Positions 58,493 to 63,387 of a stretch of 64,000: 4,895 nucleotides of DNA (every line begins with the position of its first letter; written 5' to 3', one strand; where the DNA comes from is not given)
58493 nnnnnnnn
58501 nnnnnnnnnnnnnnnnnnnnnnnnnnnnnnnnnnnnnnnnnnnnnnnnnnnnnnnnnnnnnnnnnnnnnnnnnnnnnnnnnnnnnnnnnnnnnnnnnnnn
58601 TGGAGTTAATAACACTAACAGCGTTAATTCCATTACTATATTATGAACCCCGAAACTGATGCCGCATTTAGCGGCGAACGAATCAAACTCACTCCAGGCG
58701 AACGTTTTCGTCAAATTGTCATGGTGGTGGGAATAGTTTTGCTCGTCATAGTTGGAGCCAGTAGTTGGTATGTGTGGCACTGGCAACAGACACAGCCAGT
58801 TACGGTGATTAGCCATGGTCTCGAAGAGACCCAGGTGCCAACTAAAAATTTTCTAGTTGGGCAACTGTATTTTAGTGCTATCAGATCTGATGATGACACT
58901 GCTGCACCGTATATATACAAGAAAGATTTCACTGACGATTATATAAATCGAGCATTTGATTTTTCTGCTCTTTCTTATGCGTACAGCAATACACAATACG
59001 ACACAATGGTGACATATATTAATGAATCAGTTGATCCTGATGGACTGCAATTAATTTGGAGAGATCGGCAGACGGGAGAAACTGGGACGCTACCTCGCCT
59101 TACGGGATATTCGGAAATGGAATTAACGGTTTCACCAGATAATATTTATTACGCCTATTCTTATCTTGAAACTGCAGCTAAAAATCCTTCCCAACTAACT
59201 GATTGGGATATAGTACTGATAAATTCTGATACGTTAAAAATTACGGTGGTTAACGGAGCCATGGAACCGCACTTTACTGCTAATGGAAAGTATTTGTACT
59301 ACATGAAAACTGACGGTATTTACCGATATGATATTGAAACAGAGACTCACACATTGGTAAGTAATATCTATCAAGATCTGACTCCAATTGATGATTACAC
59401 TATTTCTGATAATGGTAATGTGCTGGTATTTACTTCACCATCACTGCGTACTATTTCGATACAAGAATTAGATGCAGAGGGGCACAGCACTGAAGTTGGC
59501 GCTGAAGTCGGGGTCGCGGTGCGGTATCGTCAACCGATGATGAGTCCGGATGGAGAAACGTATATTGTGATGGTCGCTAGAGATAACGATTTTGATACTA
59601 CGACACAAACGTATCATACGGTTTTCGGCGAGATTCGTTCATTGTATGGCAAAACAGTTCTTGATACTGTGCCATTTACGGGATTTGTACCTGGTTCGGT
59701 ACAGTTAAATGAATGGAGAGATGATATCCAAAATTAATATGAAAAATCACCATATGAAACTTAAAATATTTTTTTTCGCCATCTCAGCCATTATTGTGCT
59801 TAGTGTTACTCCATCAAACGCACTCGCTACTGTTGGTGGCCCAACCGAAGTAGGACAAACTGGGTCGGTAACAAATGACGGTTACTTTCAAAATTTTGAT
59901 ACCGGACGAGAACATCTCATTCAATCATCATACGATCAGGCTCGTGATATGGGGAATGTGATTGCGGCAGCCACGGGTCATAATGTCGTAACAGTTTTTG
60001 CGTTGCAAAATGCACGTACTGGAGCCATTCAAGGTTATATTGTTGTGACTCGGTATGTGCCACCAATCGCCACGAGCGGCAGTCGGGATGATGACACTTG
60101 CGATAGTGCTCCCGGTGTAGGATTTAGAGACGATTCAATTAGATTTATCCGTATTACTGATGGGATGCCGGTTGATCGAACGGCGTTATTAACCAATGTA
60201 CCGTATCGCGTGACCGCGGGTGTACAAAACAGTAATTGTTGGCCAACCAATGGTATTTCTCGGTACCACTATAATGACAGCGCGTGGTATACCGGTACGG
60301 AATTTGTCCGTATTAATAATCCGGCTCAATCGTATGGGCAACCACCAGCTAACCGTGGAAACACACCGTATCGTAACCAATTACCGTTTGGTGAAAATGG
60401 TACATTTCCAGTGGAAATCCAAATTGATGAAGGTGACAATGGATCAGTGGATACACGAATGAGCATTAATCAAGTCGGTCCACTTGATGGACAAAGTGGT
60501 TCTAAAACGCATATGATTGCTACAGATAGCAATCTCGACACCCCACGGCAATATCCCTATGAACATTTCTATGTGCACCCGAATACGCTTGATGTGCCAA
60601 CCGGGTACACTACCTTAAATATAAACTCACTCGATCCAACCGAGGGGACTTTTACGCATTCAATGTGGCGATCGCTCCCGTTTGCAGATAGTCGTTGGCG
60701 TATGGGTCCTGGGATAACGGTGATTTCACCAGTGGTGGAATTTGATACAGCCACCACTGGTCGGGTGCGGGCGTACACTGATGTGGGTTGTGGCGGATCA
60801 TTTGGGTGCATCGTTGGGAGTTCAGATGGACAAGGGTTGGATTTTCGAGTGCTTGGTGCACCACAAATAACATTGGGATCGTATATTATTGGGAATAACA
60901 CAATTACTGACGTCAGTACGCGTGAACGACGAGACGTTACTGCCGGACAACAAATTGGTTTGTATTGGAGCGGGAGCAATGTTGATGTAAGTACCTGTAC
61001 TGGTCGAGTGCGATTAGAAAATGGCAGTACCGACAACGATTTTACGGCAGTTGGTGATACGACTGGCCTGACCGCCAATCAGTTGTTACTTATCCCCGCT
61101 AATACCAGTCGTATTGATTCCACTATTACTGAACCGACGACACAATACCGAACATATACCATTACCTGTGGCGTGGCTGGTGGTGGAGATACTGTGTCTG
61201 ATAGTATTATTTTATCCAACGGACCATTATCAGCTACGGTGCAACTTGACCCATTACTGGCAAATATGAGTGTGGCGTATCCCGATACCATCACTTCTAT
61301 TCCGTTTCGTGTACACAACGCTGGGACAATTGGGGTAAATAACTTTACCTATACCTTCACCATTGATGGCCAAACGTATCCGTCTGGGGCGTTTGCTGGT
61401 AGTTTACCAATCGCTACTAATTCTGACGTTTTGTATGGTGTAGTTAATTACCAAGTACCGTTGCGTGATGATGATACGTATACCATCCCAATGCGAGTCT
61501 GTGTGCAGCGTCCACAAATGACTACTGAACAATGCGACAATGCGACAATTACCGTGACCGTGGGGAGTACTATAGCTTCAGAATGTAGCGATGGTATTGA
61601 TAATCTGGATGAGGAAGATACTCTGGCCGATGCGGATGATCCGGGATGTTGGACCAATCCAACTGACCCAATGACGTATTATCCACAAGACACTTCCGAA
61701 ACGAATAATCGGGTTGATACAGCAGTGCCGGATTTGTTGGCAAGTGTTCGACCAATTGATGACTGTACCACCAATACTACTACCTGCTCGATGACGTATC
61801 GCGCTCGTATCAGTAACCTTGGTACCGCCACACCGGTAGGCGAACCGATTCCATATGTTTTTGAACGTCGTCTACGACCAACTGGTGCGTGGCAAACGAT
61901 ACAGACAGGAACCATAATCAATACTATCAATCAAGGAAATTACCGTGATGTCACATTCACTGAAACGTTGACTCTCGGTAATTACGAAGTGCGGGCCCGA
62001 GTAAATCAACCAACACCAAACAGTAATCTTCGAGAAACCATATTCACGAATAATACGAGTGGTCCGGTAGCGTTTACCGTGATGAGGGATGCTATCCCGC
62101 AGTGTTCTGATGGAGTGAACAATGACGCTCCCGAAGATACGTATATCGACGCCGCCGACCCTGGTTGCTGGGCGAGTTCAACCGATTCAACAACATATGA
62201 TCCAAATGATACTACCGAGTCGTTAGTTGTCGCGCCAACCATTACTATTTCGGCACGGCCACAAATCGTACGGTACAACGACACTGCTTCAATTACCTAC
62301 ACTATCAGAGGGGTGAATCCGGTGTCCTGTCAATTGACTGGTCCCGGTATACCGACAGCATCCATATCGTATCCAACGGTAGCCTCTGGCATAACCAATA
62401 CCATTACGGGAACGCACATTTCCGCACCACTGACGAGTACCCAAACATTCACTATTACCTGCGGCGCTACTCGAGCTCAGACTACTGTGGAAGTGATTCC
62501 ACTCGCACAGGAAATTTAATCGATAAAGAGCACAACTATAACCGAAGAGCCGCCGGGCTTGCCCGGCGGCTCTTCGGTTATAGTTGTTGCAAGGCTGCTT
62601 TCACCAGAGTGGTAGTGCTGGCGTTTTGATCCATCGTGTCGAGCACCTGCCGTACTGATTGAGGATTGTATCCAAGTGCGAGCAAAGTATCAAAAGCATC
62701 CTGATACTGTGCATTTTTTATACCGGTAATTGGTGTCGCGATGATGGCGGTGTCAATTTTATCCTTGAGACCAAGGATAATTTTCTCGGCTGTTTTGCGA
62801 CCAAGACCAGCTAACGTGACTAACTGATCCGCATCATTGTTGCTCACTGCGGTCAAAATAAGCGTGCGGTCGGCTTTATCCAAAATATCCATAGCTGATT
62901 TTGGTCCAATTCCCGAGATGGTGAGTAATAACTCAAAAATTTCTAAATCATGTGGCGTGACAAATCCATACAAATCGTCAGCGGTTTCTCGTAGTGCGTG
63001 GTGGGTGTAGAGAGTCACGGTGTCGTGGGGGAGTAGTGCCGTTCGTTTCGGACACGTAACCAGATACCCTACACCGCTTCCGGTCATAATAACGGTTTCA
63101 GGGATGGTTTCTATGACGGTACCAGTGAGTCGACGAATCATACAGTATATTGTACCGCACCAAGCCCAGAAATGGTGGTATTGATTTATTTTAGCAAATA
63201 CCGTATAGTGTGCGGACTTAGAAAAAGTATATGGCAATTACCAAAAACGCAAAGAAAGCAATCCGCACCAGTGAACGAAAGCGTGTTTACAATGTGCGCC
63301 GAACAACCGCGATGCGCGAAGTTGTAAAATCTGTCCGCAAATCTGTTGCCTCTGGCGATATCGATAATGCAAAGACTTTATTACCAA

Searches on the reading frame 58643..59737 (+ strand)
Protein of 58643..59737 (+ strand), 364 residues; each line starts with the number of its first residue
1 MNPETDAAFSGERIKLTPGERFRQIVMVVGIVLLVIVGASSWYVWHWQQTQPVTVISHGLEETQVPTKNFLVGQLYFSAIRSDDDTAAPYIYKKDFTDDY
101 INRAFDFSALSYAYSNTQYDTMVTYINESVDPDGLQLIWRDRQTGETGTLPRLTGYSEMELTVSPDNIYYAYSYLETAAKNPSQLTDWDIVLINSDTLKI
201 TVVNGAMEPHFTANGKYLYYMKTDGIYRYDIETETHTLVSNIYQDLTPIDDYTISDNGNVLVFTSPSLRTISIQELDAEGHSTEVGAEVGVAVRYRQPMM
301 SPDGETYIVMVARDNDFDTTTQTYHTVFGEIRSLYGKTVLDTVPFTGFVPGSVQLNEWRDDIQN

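Call 10: search_protein_families(library=pfam, proteins=[window:58643-59737:+], max_evalue=1)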
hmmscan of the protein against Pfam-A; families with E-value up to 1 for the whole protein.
window:58643-59737:+ (364 aa): 3 families
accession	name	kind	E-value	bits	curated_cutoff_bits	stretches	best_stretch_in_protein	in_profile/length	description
PF07676.18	PD40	-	0.0013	19.1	20.9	0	207-220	12-25/38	WD40-like Beta Propeller Repeat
PF07218.16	RAP1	-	0.023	13.5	26.3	1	65-129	650-708/793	Rhoptry-associated protein 1 (RAP-1)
PF12693.12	GspL_C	-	0.29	11.4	29.6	1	20-50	5-35/158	GspL periplasmic domain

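Call 11: search_protein_families(library=ncbifam, proteins=[window:58643-59737:+], max_evalue=1)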
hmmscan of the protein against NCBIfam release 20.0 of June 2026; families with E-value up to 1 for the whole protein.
window:58643-59737:+ (364 aa): 2 families
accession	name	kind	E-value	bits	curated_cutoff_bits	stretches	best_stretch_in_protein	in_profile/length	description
NF004285.1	PRK05696.1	equivalog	0.041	13.7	179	0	25-54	22-51/171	flagellar basal body-associated protein FliL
NF051471.1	cytcCgr1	equivalog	0.25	10.9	340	1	20-51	3-35/204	cytochrome c-type protein Cgr1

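Call 73: search_protein_families(library=padloc, proteins=[window:58643-59737:+], max_evalue=0.01)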
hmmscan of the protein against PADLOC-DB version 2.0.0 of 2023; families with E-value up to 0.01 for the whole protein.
window:58643-59737:+ (364 aa): 0 families

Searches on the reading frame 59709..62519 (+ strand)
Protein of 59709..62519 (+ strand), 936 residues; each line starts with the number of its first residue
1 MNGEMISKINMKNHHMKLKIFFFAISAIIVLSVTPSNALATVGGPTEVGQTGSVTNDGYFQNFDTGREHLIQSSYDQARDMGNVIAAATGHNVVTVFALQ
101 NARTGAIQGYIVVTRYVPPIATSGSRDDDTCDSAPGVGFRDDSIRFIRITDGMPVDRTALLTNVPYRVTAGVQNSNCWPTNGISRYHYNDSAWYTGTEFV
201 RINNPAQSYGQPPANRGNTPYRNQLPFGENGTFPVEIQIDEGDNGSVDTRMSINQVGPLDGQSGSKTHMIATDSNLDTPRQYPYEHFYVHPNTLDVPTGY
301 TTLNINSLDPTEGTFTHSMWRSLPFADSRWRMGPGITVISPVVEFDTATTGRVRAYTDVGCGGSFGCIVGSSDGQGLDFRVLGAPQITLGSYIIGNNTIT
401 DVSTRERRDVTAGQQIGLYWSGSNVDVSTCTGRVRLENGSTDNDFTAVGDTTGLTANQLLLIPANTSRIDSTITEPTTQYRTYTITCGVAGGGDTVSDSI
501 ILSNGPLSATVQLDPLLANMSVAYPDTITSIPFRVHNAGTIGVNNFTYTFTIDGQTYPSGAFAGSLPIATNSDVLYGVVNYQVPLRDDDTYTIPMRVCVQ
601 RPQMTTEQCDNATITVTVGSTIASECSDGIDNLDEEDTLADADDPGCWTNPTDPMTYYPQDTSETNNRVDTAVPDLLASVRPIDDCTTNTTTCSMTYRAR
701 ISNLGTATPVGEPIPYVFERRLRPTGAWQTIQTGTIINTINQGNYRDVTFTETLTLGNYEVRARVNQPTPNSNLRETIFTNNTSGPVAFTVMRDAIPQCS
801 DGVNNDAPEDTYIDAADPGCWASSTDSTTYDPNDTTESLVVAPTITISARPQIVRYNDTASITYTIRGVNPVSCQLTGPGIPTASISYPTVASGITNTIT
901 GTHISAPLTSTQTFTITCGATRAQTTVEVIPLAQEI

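Call 10: search_protein_families(library=pfam, proteins=[window:59709-62519:+], max_evalue=1)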
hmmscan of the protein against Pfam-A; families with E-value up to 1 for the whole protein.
window:59709-62519:+ (936 aa): 1 family
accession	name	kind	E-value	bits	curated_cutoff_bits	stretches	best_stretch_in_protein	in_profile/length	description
PF07705.17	CARDB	-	0.00031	21.4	22.7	1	520-557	12-49/101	CARDB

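Call 11: search_protein_families(library=ncbifam, proteins=[window:59709-62519:+], max_evalue=1)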
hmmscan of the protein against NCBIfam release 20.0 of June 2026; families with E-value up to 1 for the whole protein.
window:59709-62519:+ (936 aa): 1 family
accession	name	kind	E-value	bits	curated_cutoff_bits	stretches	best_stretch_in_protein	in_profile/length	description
NF033662.1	acid_disulf_rpt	repeat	7.5e-09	35.2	41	2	798-821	6-27/32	acidic double-disulfide repeat-containing protein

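Call 38: find_homologous_proteins(query=window:59709-62519:+)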
Query window:59709-62519:+ (936 aa): 1 proteins with E <= 0.001 among 8000 candidates.
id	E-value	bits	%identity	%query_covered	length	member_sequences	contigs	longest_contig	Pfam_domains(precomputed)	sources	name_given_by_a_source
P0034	0.0e+0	2087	100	98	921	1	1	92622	-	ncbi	-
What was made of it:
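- On Ectopic gene conversion between paralogs (concerted evolution): B has no other homolog (call 38).
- Donor and recipient cannot be identified, because B has no other homolog (call 38).
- Tried and rejected: Homolog search with B: found only B itself (call 38), so the donor direction is undetermined.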

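Call 73: search_protein_families(library=padloc, proteins=[window:59709-62519:+], max_evalue=0.01)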
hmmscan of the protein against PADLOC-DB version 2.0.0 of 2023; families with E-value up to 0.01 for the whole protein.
window:59709-62519:+ (936 aa): 0 families

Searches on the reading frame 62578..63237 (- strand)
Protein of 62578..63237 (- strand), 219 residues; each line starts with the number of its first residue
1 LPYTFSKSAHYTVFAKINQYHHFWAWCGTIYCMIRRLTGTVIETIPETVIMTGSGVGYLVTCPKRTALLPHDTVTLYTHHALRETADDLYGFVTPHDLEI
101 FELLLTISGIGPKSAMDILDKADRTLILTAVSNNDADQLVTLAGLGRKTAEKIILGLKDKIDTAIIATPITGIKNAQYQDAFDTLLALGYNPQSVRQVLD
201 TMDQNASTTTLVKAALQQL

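Call 30: search_protein_families(library=pfam, proteins=[window:62578-63237:-], max_evalue=0.001)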
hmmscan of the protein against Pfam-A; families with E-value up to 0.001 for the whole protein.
window:62578-63237:- (219 aa): 4 families
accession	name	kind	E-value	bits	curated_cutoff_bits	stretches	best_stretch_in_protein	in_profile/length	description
PF14520.12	HHH_5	-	5.1e-14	52.9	27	1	101-159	1-57/57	Helix-hairpin-helix domain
PF01330.27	RuvA_N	-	6.1e-14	52.3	23.6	1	33-91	1-61/61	RuvA N terminal domain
PF07499.19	RuvA_C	-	5.4e-10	40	24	1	178-219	3-46/47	RuvA, C-terminal domain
PF00633.29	HHH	-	3.5e-08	33.3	24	0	131-154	5-28/30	Helix-hairpin-helix motif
